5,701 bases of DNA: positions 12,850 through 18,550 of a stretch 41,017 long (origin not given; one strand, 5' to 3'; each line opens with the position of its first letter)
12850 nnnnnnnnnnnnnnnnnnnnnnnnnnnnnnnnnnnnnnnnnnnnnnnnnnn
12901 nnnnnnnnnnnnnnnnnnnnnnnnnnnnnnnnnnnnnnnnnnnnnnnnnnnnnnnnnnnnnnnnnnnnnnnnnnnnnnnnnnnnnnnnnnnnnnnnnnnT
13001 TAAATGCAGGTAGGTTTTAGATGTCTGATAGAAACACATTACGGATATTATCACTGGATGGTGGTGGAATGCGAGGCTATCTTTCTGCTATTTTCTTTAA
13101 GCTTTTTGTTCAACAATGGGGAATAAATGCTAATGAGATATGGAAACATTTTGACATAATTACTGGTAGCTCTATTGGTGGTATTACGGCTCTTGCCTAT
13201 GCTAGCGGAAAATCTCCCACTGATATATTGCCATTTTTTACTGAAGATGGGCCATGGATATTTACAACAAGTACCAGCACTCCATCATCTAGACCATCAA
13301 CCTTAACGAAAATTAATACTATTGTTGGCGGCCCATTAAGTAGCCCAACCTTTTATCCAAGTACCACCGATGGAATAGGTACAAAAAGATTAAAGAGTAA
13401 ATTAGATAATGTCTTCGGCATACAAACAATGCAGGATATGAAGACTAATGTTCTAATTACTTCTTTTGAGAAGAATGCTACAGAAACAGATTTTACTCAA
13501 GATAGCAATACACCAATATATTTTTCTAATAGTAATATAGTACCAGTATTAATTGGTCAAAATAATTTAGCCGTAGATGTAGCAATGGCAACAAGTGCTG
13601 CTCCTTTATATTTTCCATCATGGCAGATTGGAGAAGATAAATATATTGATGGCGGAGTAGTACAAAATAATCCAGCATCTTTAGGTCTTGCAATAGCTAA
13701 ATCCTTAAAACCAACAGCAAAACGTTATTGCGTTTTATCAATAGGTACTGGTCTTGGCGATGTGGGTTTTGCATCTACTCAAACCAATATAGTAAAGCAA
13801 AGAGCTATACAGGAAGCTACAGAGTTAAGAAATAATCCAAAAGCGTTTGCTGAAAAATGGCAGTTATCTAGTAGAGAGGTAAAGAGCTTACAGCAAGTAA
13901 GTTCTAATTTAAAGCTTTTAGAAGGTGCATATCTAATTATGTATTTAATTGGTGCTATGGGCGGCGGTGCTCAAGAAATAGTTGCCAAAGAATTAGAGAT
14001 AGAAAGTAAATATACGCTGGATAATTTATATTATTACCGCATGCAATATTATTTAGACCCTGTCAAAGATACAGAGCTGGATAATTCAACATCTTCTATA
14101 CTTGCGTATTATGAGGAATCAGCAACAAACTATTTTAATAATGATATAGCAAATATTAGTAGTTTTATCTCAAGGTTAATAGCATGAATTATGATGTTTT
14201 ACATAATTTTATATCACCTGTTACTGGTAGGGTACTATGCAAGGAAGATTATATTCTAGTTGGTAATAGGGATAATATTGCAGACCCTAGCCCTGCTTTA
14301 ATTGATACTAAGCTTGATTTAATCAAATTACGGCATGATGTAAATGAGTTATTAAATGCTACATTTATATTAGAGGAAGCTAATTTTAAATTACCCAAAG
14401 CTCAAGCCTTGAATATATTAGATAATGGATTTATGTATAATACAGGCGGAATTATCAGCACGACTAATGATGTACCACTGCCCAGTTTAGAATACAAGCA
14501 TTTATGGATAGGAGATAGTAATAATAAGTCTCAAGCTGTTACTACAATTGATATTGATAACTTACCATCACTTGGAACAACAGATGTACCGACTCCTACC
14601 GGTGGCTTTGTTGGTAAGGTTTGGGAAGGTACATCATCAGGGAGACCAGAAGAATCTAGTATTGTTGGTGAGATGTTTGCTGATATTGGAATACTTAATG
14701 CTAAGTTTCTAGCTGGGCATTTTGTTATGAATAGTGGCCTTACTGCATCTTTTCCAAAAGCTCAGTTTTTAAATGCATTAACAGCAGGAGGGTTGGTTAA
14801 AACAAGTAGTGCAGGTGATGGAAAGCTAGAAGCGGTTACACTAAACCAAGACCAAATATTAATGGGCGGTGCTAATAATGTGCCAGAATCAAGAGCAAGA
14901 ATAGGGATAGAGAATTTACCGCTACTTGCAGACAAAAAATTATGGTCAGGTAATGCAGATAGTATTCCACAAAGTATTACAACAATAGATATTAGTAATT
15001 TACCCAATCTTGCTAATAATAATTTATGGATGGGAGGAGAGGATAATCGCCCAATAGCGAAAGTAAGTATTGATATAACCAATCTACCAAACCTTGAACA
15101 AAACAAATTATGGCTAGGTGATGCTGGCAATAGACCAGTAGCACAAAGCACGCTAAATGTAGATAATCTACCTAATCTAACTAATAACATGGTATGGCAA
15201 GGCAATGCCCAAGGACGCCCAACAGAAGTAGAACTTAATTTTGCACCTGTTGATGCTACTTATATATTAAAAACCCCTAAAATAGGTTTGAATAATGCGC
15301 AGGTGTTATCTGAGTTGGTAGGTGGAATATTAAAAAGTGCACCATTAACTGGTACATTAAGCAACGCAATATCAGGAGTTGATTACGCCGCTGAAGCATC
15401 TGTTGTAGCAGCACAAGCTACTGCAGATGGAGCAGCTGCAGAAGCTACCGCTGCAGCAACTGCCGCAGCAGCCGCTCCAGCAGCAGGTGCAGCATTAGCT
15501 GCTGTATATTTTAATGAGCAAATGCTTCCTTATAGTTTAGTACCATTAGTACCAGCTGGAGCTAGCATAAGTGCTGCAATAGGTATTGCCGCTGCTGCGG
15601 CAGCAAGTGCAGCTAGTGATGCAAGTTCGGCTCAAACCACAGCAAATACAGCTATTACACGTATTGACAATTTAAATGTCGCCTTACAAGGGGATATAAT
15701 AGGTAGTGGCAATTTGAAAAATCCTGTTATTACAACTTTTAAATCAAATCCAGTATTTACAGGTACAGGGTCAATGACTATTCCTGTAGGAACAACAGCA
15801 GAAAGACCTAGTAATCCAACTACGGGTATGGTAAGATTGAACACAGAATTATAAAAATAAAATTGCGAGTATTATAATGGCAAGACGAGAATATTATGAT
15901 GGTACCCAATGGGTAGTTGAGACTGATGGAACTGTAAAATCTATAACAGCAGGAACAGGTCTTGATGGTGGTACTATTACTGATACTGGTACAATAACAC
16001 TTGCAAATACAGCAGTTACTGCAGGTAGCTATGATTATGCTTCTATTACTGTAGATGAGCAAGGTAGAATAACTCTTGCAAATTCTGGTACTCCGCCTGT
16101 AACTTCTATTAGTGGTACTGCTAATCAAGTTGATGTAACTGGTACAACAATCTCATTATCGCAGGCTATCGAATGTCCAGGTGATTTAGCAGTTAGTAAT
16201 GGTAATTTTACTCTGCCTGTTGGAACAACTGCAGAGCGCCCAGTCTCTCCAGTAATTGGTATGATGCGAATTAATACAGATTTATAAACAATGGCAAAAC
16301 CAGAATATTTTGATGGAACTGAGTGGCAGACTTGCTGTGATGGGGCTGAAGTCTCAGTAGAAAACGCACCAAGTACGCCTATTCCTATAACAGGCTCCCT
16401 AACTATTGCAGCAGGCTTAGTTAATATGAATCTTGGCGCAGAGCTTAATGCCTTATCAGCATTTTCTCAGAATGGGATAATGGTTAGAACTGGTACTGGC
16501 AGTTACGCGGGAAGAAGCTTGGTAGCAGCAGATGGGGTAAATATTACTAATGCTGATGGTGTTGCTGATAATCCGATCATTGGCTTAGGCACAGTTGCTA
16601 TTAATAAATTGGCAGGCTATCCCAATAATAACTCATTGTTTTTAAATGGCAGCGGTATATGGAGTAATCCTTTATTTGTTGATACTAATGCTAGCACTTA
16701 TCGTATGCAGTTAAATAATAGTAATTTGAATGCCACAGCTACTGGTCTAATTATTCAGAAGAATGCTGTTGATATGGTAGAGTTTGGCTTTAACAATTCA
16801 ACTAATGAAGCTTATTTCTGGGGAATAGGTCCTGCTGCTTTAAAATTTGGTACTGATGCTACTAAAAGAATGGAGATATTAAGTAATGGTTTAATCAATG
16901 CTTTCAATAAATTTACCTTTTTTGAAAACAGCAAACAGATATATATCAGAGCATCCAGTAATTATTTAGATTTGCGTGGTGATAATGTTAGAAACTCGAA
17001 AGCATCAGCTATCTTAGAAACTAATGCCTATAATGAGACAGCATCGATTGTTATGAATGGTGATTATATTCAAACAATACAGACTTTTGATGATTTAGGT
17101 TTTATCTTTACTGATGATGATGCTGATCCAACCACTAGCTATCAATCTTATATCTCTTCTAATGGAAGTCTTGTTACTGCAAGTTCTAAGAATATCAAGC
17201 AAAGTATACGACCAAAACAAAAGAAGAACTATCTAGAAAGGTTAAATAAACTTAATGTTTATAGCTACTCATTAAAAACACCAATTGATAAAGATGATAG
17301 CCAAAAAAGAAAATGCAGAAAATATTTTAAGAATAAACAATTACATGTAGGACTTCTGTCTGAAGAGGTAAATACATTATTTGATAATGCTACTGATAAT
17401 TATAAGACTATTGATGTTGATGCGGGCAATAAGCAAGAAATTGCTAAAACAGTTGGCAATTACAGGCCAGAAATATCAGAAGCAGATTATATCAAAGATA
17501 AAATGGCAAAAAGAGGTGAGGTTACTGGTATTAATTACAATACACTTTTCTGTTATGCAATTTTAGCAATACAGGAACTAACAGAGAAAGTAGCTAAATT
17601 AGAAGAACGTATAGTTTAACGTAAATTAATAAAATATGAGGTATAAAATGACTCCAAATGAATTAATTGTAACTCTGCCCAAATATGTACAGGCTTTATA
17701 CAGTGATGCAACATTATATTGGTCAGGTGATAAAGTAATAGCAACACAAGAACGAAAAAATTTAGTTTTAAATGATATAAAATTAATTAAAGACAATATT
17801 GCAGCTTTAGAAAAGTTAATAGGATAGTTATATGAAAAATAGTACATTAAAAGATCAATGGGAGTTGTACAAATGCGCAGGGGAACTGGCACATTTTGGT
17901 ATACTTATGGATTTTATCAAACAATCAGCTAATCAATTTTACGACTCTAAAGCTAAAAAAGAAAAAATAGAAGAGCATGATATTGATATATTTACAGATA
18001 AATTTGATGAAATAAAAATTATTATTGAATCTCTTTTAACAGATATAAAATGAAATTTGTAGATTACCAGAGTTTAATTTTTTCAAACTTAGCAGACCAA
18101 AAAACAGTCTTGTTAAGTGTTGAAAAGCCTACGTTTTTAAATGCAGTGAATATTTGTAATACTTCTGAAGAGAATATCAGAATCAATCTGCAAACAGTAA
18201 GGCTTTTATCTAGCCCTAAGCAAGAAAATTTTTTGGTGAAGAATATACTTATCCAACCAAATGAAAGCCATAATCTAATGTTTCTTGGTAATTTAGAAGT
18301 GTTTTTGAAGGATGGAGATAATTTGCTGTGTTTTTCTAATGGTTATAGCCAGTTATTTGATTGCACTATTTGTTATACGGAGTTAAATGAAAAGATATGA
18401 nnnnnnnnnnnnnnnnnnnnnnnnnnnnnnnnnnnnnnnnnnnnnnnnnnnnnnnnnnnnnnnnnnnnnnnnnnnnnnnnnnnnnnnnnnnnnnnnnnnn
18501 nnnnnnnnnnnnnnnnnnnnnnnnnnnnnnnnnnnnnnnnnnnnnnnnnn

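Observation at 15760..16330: A fibre motif is split by two successive gene junctions; the second junction is a single in-frame TAA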

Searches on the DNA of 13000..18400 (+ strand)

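Call 5: search_dna_similar(query=window:13000-18400:+, collection=phages, mode=distant)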
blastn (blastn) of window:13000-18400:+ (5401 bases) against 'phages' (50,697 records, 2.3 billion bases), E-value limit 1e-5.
Records with a match: 1; places in all: 1; records where one place covers at least 80% of the query: 0.
Best place of each record, by identity: 80-90% 1.
By first word of the organism name: Megaira 1.
By host as written in the record: Candidatus Megaira polyxenophila 1.
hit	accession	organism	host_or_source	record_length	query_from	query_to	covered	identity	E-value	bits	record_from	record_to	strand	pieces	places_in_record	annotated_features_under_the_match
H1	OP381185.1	Megaira polyxenophila phage MAnkyphage_25.80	Candidatus Megaira polyxenophila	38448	1177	1230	1%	85.2%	2e-6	63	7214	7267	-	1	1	tail Fiber | patatin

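Call 7: get_annotated_region(hit=H1, flank=8000)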
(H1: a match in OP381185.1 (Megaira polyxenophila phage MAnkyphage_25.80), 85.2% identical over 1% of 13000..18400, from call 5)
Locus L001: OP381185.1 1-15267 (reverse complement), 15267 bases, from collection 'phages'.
description: Megaira polyxenophila phage MAnkyphage_25.80, complete genome.
organism: Megaira polyxenophila phage MAnkyphage_25.80 (NCBI taxid 2981581)
taxonomy: Viruses; Duplodnaviria; Heunggongvirae; Uroviricota; Caudoviricetes
host: Candidatus Megaira polyxenophila; source: freshwater Cryptomonas sp. SAG 25.80; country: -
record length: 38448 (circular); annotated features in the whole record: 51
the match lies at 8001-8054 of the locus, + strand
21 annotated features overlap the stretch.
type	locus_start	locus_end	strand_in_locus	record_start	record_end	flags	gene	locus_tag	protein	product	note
CDS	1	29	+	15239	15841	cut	-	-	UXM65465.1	replication initiator protein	-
CDS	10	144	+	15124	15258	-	-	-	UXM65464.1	hypothetical protein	-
CDS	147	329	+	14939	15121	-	-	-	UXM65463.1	hypothetical protein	-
CDS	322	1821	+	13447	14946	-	-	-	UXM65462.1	hypothetical protein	-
CDS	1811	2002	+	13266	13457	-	-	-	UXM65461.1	ANK_REP_REGION domain-containing protein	-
CDS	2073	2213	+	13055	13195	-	-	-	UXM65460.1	hypothetical protein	-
CDS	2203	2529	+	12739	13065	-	-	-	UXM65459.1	hypothetical protein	-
CDS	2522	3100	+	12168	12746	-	-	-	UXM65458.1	hypothetical protein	-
CDS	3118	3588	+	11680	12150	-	-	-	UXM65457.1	DUF3685 domain-containing protein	-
CDS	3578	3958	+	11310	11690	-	-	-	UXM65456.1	ANK_REP_REGION domain-containing protein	-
CDS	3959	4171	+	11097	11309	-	-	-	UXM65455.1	transcription factor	-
CDS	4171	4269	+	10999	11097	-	-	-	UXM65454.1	hypothetical protein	-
CDS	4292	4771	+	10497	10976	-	-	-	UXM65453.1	protein of unknown function DUF5681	-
CDS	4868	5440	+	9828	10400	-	-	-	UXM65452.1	resolvase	-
CDS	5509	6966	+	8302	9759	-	-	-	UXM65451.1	terminase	-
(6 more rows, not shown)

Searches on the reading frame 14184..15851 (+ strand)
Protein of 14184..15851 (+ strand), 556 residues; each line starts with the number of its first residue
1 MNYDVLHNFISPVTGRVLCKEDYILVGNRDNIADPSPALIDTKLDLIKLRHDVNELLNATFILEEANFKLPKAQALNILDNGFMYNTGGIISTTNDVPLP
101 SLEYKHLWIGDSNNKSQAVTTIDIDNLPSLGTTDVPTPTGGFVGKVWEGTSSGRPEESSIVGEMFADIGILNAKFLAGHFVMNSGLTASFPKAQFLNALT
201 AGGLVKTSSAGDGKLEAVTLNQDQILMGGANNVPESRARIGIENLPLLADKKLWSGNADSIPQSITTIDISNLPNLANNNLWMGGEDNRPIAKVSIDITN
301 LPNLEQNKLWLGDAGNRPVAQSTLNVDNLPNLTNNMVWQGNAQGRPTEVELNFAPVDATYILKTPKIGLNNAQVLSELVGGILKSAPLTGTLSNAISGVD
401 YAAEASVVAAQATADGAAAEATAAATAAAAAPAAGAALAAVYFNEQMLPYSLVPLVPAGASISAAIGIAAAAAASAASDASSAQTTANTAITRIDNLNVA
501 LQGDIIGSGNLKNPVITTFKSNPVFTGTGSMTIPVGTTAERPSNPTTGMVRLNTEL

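Call 3: search_protein_families(library=pfam, proteins=[window:14184-15851:+], max_evalue=1)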
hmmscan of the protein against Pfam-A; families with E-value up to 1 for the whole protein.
window:14184-15851:+ (556 aa): 1 family
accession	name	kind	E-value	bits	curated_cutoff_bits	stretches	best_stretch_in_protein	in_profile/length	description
PF13590.11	DUF4136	-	0.18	12.7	32.8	0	316-346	98-128/152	Domain of unknown function (DUF4136)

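Call 4: search_protein_families(library=phrogs, proteins=[window:14184-15851:+], max_evalue=0.01)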
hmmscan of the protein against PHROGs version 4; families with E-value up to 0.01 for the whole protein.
window:14184-15851:+ (556 aa): 7 families
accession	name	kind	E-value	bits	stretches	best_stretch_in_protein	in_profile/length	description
phrog_29838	-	unknown function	0.00013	22.2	1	520-555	30-65/343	-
phrog_20787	-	head and packaging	0.0005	21.2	1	535-556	27-48/67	virion structural protein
phrog_1325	-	unknown function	0.00089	19.8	1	521-555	32-66/334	-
phrog_24138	-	unknown function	0.001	19.3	1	522-555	32-65/347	-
phrog_10792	-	unknown function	0.0024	19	1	510-556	60-105/124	-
phrog_25721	-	unknown function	0.0028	17.7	1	530-555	40-65/340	-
phrog_5621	-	unknown function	0.0053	17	1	526-554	36-64/396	-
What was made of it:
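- On Donor-strand complementation polymers (chaperone-usher pili): None of the three proteins hits a pilin, chaperone or usher family (calls 3, 4).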

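Call 88: find_related_loci(query=window:14184-15851:+, collection=genome_contigs, flank=8000)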
Query window:14184-15851:+ (556 aa) in genome_contigs; peptide patterns used: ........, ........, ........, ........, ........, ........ (x = any residue, [..] = any of these).
43 stretches matched a pattern, but none encodes a relative of the query by tblastn (E <= 1e-3).
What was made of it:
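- Tried and rejected: A genome_contigs scan with gene 1 found no prophage relative, so the host remains unknown (call 88).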

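Call 89: find_related_loci(query=window:14184-15851:+, collection=viral_contigs, flank=8000)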
Query window:14184-15851:+ (556 aa) in viral_contigs; peptide patterns used: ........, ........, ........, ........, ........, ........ (x = any residue, [..] = any of these).
8 stretches matched a pattern; 4 encode a relative of the query (tblastn E <= 1e-3); 4 distinct loci.
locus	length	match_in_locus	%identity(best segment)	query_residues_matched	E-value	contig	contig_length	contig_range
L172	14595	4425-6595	77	1-556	0e+0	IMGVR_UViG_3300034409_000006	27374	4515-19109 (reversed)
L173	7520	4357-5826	44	1-415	1e-60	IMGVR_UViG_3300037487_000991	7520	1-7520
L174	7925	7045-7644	44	1-398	5e-40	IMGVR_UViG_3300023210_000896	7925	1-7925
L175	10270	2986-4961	40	1-556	4e-40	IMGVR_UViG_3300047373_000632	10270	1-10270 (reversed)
